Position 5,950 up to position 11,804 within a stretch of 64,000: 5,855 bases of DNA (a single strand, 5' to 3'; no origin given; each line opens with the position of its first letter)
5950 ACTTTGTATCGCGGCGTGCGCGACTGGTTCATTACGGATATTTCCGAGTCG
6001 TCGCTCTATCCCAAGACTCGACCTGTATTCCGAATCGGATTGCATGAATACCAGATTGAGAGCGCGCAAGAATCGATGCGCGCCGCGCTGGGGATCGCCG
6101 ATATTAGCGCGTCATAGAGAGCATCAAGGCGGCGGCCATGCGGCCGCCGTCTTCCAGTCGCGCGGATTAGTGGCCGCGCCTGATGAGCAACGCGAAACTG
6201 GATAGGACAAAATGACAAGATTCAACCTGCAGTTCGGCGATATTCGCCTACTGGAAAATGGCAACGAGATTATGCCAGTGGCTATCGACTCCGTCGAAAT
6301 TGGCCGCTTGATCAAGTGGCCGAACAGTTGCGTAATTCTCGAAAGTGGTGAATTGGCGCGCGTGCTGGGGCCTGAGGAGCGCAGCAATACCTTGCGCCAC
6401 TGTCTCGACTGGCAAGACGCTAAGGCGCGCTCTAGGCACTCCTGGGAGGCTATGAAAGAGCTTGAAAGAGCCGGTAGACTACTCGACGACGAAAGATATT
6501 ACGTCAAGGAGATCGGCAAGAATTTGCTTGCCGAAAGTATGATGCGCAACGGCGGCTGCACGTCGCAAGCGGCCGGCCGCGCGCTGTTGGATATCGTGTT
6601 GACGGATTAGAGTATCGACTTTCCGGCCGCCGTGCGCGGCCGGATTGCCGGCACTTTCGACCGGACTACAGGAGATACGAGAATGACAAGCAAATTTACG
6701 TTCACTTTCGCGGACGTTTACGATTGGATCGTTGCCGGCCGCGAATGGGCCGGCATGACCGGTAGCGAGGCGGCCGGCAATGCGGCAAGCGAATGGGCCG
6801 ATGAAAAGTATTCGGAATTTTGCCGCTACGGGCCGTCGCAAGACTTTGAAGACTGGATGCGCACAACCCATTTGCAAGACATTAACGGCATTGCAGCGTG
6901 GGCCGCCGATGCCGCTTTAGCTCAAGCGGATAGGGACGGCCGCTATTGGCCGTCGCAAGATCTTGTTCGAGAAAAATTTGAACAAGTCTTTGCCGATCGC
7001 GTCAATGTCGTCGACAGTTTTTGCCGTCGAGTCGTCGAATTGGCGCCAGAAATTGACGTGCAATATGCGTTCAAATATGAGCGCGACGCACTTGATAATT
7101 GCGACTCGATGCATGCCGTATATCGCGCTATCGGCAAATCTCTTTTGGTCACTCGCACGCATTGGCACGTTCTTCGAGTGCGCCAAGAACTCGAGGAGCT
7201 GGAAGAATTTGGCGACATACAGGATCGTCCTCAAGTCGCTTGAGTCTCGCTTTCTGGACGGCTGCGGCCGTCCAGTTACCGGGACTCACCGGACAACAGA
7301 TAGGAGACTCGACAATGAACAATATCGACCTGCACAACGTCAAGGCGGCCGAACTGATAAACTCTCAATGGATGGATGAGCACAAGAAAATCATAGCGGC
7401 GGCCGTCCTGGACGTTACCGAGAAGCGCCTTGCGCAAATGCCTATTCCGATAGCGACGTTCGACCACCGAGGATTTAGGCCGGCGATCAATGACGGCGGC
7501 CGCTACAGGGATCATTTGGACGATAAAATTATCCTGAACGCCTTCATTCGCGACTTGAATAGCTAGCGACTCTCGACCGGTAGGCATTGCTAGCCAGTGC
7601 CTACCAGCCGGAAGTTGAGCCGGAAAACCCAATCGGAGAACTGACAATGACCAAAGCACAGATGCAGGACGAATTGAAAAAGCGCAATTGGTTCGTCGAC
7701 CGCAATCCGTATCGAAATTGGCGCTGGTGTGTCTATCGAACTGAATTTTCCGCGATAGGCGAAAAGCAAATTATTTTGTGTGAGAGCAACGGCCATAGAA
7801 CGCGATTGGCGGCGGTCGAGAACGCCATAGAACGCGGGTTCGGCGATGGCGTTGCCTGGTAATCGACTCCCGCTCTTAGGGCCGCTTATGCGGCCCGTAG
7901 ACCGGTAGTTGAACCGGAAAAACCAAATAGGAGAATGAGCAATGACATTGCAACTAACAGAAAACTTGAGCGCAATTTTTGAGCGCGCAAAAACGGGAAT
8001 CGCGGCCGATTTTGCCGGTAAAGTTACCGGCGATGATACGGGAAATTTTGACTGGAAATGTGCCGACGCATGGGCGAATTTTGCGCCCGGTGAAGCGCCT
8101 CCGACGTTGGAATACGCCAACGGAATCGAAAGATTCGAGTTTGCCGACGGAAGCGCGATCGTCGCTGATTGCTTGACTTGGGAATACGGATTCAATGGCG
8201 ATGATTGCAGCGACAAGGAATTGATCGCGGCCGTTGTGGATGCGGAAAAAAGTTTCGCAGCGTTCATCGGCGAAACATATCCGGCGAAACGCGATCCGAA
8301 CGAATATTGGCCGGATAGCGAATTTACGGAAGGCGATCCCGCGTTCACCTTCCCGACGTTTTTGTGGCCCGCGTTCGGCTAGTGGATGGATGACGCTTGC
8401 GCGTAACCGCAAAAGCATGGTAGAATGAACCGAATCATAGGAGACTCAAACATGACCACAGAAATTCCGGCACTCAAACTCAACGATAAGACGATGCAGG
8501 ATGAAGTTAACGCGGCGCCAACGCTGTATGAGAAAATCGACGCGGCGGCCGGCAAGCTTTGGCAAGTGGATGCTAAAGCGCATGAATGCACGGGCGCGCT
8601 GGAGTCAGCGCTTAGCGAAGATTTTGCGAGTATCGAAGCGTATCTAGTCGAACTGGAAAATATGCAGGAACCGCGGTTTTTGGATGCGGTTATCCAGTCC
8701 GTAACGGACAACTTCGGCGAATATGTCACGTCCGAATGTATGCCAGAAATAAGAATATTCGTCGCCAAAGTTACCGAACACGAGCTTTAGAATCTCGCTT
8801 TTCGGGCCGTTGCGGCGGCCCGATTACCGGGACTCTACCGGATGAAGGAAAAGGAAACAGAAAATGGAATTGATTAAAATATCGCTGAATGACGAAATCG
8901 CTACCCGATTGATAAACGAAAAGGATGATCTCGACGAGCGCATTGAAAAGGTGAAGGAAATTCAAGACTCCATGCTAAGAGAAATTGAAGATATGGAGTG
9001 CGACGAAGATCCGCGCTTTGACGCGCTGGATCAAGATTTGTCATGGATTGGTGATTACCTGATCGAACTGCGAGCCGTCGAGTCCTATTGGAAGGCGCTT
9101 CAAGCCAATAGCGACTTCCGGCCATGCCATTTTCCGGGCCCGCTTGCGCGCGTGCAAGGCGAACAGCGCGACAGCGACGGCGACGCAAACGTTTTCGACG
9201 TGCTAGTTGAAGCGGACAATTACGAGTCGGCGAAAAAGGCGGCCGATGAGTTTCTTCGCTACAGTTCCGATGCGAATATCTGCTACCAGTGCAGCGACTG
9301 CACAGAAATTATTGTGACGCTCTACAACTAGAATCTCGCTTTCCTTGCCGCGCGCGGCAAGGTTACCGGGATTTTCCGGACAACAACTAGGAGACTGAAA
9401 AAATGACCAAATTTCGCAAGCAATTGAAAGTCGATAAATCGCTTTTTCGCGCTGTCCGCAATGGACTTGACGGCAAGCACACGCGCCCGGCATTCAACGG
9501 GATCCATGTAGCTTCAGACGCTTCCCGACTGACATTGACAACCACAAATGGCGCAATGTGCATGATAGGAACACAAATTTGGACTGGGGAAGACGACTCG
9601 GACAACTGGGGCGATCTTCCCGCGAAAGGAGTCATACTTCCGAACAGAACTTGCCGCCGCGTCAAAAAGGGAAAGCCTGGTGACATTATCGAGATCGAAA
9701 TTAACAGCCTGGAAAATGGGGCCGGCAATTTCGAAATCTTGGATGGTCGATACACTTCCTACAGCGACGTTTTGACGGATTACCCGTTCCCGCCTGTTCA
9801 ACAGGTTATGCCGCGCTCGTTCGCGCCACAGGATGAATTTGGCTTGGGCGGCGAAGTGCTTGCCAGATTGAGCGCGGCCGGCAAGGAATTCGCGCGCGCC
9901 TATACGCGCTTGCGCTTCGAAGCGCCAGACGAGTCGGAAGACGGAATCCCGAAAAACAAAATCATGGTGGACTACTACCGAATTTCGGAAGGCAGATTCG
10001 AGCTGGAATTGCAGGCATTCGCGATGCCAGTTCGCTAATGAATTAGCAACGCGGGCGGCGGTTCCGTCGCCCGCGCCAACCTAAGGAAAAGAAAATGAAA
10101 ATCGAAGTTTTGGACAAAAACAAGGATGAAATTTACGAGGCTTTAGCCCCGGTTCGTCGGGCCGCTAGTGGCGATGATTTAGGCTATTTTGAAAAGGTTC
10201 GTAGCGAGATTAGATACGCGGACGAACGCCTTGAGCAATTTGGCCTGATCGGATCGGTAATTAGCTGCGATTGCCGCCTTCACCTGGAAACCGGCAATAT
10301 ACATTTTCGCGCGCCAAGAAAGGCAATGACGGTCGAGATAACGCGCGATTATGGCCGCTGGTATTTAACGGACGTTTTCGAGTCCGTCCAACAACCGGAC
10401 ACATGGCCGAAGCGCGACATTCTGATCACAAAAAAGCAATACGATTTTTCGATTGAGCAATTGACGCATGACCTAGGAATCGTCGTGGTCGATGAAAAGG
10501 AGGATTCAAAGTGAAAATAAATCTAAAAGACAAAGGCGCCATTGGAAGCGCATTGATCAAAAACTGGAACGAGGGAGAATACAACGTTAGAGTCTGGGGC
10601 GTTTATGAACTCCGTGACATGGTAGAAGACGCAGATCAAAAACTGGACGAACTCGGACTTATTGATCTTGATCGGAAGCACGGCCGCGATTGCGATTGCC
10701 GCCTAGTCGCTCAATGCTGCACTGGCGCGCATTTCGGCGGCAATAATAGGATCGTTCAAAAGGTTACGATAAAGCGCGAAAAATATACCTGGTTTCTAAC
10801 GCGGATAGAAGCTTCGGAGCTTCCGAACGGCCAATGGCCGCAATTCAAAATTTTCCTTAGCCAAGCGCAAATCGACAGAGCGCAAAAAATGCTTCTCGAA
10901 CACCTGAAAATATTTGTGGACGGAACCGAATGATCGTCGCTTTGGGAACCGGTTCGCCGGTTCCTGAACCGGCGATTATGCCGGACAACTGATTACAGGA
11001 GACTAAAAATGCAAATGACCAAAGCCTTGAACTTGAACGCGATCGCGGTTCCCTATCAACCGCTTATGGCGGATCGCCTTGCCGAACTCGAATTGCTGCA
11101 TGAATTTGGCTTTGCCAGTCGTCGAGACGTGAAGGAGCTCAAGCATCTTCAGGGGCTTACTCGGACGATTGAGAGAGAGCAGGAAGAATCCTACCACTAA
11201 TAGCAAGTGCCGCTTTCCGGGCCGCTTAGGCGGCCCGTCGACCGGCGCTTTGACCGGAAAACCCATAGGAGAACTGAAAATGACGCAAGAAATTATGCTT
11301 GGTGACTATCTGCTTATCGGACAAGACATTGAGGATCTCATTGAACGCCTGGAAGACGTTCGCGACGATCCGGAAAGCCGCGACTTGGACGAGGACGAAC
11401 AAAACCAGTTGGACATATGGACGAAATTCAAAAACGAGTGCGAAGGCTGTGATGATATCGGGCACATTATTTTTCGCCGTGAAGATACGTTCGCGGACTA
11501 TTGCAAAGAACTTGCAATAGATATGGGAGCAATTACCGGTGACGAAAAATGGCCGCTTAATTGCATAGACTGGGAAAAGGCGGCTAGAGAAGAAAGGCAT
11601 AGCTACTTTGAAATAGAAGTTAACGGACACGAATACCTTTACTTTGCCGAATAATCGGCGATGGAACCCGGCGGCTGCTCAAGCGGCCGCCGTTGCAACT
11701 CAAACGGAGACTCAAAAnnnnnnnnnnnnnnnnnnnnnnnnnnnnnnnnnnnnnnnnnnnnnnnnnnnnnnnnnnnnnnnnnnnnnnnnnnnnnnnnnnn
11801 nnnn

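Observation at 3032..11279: A ~75-bp hairpin plus ACCGG..ACCGG cassette is repeated at about 14 consecutive gene junctions of the early operon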

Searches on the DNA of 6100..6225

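Call 27: search_rna_families(source=window, start=6100, end=6225, threshold=evalue, max_evalue=10, show_alignments=3)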
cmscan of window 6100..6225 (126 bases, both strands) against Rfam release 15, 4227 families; matches with E-value up to 10: 7.
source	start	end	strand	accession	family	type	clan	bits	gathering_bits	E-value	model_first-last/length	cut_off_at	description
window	6152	6203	+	RF00008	Hammerhead_3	Gene; ribozyme;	CL00010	32.1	48.5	1.1e-05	1-54/54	no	Hammerhead ribozyme (type III)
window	6118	6189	-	RF03797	mir-9235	Gene; miRNA;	-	15.7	95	0.75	1-70/70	no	mir-9235 microRNA precursor family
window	6130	6153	-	RF02059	STnc50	Gene; sRNA;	-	15.5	55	2.4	50-73/84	no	Salmonella enterica sRNA STnc40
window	6121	6151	+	RF01411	BsrF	Gene; sRNA;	-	13.6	50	2.2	84-113/113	no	BsrF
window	6131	6146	-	RF02807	PyrR209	Gene; snRNA; snoRNA; HACA-box;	-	11.4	42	8.2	21-36/65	no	Pyrobaculum sRNA 209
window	6126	6151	-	RF01487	rliI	Gene; sRNA;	-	9.1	45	2.3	211-236/239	no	Listeria sRNA rliI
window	6127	6153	-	RF01670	P17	Gene; sRNA;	-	7.3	45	5.3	251-282/282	no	Pseudomonas sRNA P17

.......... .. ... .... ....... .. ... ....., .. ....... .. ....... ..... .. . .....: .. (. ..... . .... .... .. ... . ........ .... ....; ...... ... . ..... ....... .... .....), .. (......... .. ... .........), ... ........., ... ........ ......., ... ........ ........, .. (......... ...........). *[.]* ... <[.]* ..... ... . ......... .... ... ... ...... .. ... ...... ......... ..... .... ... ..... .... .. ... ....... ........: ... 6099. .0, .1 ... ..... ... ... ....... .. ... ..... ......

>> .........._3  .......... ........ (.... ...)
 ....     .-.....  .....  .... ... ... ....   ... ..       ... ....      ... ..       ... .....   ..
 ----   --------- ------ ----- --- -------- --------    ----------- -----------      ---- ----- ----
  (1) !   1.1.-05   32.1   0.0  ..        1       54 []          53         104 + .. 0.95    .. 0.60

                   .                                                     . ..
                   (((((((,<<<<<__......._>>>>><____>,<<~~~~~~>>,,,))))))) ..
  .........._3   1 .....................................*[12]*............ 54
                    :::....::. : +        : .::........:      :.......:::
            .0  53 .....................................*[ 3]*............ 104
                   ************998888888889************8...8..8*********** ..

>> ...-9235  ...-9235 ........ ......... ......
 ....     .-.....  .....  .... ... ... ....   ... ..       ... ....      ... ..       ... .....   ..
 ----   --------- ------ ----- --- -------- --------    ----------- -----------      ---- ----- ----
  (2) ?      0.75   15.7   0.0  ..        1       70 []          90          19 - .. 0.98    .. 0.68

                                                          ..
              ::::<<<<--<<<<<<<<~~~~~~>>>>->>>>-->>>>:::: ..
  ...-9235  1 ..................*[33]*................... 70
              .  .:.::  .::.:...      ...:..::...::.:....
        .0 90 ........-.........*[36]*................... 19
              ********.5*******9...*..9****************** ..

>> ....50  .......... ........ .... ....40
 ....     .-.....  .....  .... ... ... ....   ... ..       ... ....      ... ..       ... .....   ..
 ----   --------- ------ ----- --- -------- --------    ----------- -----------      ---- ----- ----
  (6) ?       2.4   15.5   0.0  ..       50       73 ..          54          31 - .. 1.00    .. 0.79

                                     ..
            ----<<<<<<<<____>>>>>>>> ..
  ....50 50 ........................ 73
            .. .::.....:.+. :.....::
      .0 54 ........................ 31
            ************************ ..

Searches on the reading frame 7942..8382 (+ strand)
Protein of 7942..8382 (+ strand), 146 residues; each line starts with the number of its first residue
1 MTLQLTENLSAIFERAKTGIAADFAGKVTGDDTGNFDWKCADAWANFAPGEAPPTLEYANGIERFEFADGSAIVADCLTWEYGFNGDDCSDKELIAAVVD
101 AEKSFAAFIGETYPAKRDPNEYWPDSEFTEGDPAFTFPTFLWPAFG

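Call 16: search_protein_families(library=pfam, proteins=[window:7942-8382:+], max_evalue=0.01)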
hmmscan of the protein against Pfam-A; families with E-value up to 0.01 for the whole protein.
window:7942-8382:+ (146 aa): 0 families

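Call 35: find_homologous_proteins(query=window:7942-8382:+, max_evalue=0.001)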
Query window:7942-8382:+ (146 aa): 1 proteins with E <= 0.001 among 17 candidates.
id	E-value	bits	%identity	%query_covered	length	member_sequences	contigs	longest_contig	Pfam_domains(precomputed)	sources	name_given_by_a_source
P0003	7.6e-95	333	100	100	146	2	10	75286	-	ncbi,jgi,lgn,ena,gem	-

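Call 74: search_protein_families(library=phrogs, proteins=[window:7942-8382:+], max_evalue=0.001)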
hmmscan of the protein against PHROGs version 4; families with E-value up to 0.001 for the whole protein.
window:7942-8382:+ (146 aa): 0 families

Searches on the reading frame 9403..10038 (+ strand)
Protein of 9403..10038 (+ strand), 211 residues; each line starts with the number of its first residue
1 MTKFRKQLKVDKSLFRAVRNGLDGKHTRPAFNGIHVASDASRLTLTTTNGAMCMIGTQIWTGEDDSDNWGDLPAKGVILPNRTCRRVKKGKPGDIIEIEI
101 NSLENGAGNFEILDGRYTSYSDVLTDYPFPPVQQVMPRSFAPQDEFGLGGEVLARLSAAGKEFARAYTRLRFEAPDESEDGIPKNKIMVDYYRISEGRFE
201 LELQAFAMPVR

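Call 14: find_encoding_contigs(protein=window:9403-10038:+, flank=10000, max_places=6)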
Protein window:9403-10038:+ (211 aa): 17 contigs read that carry it; 6 places shown.
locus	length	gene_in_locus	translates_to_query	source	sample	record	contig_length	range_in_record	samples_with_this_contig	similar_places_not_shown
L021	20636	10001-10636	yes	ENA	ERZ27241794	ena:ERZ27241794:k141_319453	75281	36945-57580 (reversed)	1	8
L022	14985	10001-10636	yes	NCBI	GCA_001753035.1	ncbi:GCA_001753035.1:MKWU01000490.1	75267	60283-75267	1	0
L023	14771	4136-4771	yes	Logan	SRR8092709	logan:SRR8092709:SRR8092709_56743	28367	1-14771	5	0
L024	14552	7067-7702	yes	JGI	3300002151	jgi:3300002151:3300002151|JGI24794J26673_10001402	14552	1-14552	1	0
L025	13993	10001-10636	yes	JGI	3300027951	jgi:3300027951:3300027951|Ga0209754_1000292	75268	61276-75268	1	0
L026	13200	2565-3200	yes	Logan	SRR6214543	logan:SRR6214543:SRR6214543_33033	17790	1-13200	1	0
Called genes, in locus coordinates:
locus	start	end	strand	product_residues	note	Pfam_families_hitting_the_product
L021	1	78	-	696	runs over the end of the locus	PF05876:GpA_ATPase, PF20454:GpA_nuclease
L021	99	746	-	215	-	PF07278:DUF1441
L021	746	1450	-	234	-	-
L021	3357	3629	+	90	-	-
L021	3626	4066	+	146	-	-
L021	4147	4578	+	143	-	-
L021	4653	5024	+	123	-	-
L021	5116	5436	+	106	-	-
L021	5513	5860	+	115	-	-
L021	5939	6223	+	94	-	-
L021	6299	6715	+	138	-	-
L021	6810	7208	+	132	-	-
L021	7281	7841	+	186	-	-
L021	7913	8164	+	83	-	-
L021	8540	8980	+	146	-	-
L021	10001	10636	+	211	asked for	-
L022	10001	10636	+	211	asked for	-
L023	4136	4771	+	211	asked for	-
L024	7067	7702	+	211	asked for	-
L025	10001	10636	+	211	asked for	-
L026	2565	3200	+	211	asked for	-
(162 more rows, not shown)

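Call 16: search_protein_families(library=pfam, proteins=[window:9403-10038:+], max_evalue=0.01)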
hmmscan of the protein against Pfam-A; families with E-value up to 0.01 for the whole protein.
window:9403-10038:+ (211 aa): 0 families

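Call 17: find_homologous_proteins(query=window:9403-10038:+, max_evalue=0.001)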
Query window:9403-10038:+ (211 aa): 2 proteins with E <= 0.001 among 261 candidates.
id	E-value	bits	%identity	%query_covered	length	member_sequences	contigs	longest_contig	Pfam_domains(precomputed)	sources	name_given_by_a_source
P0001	1.5e-138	477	100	100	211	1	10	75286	-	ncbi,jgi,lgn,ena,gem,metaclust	metaclust:\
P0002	1.2e-92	327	70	100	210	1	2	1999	-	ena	-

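Call 18: find_encoding_contigs(protein=P0002, flank=10000)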
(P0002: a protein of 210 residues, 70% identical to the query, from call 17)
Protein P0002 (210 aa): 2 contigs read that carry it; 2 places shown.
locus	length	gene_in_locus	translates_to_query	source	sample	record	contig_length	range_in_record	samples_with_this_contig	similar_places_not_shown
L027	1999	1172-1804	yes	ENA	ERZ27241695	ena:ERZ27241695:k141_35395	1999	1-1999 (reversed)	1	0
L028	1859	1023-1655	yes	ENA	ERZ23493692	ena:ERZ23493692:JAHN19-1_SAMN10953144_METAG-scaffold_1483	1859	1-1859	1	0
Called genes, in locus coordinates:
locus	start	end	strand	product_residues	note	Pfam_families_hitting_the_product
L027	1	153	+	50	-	?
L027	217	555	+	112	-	-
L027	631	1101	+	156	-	-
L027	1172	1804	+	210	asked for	-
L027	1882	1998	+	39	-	?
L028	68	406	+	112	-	-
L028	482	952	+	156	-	-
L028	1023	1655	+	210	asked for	-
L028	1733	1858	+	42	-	?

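Call 22: find_related_loci(query=A1, collection=metagenome_contigs, flank=10000)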
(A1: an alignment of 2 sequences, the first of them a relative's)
Query A1 (211 aa) in metagenome_contigs; peptide patterns used: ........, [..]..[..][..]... (x = any residue, [..] = any of these).
51 stretches matched a pattern, but none encodes a relative of the query by tblastn (E <= 1e-3).

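Call 41: search_dna_similar(query=window:9403-10038:+, collection=phages, mode=protein, max_evalue=0.01, max_rows=15)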
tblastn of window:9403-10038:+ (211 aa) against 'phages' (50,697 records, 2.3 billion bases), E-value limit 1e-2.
No match.

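Call 61: list_cluster_members(proteins=[P0001])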
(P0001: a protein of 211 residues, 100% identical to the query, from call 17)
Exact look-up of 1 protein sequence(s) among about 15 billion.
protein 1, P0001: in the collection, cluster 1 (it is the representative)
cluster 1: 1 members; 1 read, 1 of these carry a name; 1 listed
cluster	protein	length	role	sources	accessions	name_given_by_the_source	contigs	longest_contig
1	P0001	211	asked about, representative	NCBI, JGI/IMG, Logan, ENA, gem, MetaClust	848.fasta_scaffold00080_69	\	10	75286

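Call 74: search_protein_families(library=phrogs, proteins=[window:9403-10038:+], max_evalue=0.001)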
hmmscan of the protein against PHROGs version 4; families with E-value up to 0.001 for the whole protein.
window:9403-10038:+ (211 aa): 2 families
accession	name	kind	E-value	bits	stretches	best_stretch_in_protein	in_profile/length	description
phrog_3007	-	DNA, RNA and nucleotide metabolism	4.3e-08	34.2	1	8-173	3-157/190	RusA-like Holliday junction resolvase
phrog_947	-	DNA, RNA and nucleotide metabolism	0.00032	20.8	1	12-142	136-251/368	DNA polymerase processivity factor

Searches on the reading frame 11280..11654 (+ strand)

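Call 16: search_protein_families(library=pfam, proteins=[window:11280-11654:+], max_evalue=0.01)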
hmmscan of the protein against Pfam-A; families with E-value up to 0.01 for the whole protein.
window:11280-11654:+ (124 aa): 0 families

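Call 74: search_protein_families(library=phrogs, proteins=[window:11280-11654:+], max_evalue=0.001)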
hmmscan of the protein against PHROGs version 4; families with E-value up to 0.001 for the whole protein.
window:11280-11654:+ (124 aa): 1 family
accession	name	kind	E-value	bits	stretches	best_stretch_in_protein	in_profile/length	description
phrog_25535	-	unknown function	4.6e-13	50.3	1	16-121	12-134/135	-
